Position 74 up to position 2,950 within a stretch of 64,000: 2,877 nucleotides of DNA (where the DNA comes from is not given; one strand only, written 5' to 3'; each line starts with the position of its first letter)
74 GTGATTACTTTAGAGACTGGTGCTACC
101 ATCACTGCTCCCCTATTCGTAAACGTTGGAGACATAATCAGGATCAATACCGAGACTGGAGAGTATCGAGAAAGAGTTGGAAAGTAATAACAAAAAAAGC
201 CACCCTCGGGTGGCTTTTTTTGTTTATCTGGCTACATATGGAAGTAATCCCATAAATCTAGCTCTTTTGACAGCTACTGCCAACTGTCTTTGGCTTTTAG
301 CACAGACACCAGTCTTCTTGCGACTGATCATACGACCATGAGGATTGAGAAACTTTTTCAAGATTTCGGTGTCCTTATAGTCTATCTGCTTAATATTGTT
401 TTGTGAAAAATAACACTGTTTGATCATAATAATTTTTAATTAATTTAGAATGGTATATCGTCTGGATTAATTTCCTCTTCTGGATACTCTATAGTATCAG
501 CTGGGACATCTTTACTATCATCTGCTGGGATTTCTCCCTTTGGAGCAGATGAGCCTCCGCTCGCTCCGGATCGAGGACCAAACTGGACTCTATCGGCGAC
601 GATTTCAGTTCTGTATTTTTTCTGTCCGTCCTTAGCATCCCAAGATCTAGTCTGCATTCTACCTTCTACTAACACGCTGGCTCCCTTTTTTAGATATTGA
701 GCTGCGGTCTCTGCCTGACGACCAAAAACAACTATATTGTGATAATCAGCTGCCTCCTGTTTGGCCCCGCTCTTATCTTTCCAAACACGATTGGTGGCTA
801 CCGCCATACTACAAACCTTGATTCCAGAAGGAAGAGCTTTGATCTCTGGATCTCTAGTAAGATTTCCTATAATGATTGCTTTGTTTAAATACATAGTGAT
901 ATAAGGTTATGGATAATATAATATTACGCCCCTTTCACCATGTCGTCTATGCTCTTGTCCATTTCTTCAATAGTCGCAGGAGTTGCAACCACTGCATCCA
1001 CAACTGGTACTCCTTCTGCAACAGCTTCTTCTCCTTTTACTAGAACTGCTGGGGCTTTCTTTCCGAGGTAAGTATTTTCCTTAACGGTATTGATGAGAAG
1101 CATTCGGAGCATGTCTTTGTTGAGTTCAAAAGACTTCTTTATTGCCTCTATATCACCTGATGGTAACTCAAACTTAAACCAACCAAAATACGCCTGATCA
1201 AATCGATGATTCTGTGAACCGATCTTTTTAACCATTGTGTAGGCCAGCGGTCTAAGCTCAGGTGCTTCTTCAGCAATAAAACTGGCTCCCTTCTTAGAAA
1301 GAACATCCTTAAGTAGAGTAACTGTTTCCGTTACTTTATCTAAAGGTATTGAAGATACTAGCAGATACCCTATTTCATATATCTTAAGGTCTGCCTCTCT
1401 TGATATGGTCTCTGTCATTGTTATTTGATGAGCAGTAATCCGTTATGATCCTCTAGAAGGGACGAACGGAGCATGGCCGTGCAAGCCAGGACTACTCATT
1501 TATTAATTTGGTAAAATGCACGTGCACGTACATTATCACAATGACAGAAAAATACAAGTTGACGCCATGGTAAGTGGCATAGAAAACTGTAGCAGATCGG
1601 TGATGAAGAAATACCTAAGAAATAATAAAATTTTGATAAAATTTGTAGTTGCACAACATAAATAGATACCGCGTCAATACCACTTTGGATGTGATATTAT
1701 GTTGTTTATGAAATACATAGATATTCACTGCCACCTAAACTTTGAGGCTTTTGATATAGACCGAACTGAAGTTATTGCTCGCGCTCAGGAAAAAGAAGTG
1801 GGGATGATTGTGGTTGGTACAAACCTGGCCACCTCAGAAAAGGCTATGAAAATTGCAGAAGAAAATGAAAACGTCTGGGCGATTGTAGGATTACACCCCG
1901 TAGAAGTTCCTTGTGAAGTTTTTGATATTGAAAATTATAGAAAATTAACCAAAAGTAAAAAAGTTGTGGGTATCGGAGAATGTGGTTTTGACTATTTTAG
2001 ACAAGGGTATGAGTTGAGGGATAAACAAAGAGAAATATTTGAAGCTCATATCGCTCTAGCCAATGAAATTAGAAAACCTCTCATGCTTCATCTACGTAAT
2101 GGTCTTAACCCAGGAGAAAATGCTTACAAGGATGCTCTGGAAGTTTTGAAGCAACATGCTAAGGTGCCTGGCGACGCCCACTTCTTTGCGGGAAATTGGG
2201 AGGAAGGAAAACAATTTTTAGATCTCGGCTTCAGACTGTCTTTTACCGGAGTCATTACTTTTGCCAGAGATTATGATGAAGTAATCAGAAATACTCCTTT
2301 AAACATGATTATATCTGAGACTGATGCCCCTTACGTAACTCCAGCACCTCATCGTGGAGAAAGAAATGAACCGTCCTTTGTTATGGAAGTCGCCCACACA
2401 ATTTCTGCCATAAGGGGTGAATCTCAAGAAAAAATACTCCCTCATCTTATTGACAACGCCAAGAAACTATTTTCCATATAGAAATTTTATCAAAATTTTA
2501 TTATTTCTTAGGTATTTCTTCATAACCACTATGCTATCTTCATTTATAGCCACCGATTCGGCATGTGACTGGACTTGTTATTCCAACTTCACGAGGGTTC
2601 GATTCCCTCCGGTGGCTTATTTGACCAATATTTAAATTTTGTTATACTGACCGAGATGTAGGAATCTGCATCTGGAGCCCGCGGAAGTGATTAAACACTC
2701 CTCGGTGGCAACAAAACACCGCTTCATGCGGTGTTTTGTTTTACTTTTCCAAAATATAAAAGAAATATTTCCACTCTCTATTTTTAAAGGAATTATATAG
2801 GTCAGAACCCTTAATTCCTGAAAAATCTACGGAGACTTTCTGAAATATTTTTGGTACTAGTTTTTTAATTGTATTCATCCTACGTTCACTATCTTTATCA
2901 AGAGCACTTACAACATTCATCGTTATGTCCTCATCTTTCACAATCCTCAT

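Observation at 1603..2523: tatD gene precisely bracketed by perfect 42-bp inverted repeats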

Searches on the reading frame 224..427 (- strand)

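Call 10: search_protein_families(library=pfam, proteins=[window:224-427:-])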
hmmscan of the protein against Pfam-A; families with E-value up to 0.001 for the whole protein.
window:224-427:- (67 aa): 1 family
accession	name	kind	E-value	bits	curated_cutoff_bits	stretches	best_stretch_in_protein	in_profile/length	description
PF01084.26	Ribosomal_S18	-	2e-24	85.9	21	1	11-62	1-52/52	Ribosomal protein S18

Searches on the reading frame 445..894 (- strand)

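Call 10: search_protein_families(library=pfam, proteins=[window:445-894:-])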
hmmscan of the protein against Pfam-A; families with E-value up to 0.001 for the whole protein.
window:445-894:- (149 aa): 1 family
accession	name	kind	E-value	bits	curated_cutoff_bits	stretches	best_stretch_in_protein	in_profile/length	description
PF00436.31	SSB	-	3.3e-40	136.8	26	1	3-105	1-103/104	Single-strand binding protein family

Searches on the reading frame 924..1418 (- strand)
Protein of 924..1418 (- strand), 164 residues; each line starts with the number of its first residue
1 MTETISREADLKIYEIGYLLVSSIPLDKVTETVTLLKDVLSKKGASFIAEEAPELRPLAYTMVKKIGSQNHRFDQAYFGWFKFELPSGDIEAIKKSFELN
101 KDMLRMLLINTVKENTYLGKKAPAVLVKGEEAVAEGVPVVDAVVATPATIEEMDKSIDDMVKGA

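Call 10: search_protein_families(library=pfam, proteins=[window:924-1418:-])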
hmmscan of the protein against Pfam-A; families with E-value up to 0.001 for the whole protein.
window:924-1418:- (164 aa): 1 family
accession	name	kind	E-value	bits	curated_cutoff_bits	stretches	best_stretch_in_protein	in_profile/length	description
PF01250.22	Ribosomal_S6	-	3.4e-10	40.4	27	1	14-109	2-89/90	Ribosomal protein S6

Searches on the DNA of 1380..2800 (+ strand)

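Call 9: search_rna_families(source=window, start=1380, end=2800, threshold=evalue, max_evalue=10, show_alignments=3)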
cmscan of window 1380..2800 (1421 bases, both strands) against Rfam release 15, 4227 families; matches with E-value up to 10: 18.
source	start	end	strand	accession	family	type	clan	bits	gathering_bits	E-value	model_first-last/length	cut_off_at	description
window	1862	1959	+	RF01987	ZEB2_AS1_4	Gene; lncRNA;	-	23.6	50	8.5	1-78/78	no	ZEB2 antisense RNA 1 conserved region 4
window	2686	2785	+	RF01770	rimP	Cis-reg; leader;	-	22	47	0.9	1-102/102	no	Gammaprotebacteria rimP leader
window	2549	2618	-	RF04354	Plastid-ycf2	Cis-reg;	-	21.4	65.7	0.18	1-75/75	no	Plastid-ycf2 5UTR RNA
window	2699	2800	-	RF00125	IS128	Gene; sRNA;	-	20.7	80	0.15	83-209/209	5'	IS128 RNA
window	2706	2766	-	RF02063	STnc350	Gene; sRNA;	-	19.1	60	1.5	1-68/68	no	Salmonella enterica sRNA STnc350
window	2689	2770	-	RF01770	rimP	Cis-reg; leader;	-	18.8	47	4.4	1-102/102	no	Gammaprotebacteria rimP leader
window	2265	2324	+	RF01465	rli31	Gene; sRNA;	-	18.6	80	8.4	1-115/115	no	Listeria sRNA rli31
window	1598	1672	+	RF00217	SNORD20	Gene; snRNA; snoRNA; CD-box;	-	18.4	43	5.9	1-80/80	no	Small nucleolar RNA SNORD20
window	2565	2616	+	RF01684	mascRNA-menRNA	Gene;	-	17.8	42.5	1.7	1-56/56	no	MALAT1-associated small cytoplasmic RNA/MEN beta RNA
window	1625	1700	+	RF00016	SNORD14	Gene; snRNA; snoRNA; CD-box;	-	17.7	64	2.5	1-111/111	no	Small nucleolar RNA SNORD14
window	2450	2528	-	RF00217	SNORD20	Gene; snRNA; snoRNA; CD-box;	-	17.6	43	9.3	1-80/80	no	Small nucleolar RNA SNORD20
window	1592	1694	+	RF00311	snoZ188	Gene; snRNA; snoRNA; CD-box;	-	17.2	50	2.4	1-123/123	no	Small nucleolar RNA Z188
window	2630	2745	+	RF01772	rnk_pseudo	Cis-reg; leader;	-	17.2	55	6.5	1-108/108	no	Pseudomonas rnk leader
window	2593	2609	-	RF04351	Plastid-psbl-rps4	Cis-reg;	-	16.9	68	2.4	9-25/53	no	Plastid-psbl-rps4 3UTR RNA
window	2712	2773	+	RF00183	G-CSF_SLDE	Cis-reg;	-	16.5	45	4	1-96/96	no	G-CSF factor stem-loop destabilising element (SLDE)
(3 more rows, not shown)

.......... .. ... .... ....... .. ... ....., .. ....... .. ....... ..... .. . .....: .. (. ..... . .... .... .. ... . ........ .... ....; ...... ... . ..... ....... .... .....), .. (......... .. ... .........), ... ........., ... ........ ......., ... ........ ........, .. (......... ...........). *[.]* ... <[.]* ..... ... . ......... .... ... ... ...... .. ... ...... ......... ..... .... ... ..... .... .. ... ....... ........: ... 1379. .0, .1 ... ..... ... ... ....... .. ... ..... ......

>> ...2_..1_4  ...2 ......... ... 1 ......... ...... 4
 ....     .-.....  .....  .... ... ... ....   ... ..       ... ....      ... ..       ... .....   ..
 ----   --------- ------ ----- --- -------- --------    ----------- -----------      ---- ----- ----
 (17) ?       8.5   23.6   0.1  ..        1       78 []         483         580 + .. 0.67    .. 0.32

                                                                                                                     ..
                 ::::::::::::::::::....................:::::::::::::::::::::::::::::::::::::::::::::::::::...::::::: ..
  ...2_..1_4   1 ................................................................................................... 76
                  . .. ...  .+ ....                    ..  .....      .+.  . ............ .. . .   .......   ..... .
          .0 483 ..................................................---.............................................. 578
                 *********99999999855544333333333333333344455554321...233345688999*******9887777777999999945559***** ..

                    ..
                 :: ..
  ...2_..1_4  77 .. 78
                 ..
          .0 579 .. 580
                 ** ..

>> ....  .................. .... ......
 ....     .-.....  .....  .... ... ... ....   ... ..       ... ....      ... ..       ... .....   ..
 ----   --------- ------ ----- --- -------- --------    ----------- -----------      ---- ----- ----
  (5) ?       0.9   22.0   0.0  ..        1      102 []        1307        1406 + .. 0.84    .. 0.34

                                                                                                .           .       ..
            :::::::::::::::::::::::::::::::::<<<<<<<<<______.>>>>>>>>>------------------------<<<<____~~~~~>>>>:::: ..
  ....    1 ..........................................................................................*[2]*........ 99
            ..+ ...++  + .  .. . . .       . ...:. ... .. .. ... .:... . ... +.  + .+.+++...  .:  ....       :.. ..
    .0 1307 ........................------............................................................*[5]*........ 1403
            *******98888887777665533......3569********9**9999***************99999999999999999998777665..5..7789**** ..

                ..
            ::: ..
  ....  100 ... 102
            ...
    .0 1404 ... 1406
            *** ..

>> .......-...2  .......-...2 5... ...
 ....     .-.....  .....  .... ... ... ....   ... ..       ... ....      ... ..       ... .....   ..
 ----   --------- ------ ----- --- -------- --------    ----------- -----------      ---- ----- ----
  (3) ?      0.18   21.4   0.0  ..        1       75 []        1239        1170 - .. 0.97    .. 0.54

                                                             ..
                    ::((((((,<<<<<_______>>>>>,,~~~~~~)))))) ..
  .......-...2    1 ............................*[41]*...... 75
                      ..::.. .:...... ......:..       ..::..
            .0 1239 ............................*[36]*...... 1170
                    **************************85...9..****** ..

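Call 33: search_rna_families(sources=[L003, L011, L013, L017, L012, L006], threshold=gathering)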
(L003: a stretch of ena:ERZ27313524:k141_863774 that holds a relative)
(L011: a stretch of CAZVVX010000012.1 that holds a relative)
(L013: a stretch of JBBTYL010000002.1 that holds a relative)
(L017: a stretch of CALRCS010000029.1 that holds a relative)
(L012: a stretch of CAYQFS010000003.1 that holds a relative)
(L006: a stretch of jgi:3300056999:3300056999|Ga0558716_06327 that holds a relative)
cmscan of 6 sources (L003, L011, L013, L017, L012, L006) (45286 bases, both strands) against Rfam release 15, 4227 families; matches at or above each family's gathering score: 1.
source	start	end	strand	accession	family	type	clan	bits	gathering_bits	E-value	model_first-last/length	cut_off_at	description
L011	3056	3125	-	RF00005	tRNA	Gene; tRNA;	CL00001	30.6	29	0.016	1-71/71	no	tRNA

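Call 60: search_dna_similar(query=window:1440-2760:+, collection=plasmids, mode=distant, max_rows=5)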
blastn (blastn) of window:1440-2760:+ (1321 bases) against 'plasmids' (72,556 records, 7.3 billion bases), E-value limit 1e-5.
No match.
